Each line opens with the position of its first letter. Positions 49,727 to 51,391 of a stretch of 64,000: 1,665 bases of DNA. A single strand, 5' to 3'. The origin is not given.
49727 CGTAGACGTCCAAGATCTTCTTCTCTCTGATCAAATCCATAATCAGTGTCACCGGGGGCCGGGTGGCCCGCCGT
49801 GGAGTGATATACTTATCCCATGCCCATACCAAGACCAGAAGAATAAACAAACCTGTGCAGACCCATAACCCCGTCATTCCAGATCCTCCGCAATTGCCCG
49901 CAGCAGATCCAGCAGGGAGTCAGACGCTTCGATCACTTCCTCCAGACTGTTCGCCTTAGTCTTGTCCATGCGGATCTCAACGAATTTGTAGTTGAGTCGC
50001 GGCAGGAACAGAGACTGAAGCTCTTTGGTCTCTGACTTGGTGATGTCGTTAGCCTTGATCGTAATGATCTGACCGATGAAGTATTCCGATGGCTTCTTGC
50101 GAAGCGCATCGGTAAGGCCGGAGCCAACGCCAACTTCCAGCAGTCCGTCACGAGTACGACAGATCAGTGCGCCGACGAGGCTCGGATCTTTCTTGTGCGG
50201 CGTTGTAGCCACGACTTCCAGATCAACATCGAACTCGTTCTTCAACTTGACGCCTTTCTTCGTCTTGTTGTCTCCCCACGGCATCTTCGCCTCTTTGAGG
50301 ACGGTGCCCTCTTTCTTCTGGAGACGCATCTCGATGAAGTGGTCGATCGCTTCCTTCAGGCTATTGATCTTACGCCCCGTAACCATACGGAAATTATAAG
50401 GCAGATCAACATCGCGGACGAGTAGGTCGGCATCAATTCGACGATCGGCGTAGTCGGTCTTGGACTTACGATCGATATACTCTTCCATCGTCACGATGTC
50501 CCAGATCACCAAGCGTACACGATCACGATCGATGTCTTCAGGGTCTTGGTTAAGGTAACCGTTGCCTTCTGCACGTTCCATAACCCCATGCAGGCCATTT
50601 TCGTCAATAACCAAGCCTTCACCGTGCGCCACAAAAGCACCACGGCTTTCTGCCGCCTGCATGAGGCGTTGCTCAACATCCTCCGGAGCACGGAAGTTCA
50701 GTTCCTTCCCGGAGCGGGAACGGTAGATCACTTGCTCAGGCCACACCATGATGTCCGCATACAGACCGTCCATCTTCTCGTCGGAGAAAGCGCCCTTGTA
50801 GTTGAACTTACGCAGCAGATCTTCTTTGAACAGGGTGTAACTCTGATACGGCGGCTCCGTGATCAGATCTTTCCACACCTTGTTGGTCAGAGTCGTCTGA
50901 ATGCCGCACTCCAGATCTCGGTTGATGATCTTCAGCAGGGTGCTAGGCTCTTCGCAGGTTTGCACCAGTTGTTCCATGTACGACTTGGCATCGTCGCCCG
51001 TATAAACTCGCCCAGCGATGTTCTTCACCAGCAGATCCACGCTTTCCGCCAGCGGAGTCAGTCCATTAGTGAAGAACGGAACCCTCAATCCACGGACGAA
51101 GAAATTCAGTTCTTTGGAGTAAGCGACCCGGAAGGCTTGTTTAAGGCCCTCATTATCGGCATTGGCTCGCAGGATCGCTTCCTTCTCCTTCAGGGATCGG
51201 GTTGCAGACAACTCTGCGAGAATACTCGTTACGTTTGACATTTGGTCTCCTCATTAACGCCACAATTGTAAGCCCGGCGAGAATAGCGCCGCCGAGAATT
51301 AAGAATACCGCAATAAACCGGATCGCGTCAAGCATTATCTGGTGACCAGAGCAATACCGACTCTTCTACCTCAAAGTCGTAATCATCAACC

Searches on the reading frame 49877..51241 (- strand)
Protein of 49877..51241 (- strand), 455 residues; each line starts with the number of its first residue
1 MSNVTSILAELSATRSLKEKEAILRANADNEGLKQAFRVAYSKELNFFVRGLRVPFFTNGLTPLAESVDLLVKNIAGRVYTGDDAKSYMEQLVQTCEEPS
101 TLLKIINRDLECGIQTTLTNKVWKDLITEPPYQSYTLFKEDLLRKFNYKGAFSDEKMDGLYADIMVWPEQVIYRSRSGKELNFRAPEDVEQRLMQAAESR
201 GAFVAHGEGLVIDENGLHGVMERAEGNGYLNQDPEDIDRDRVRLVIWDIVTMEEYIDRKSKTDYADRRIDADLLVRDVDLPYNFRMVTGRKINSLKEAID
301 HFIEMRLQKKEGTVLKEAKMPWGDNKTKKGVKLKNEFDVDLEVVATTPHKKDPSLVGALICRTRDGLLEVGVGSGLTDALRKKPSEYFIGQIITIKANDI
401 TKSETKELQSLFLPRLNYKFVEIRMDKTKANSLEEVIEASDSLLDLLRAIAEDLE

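Call 34: search_protein_families(library=pfam, proteins=[window:49877-51241:-], max_evalue=0.001)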
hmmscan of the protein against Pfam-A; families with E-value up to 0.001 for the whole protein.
window:49877-51241:- (455 aa): 2 families
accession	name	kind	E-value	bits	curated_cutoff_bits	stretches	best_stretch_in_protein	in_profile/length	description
PF01068.26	DNA_ligase_A_M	-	6.9e-09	36.1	26.2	1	140-334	11-204/204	ATP dependent DNA ligase domain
PF14743.12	DNA_ligase_OB_2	-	4.2e-08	33.5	28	1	355-404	9-55/66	DNA ligase OB-like domain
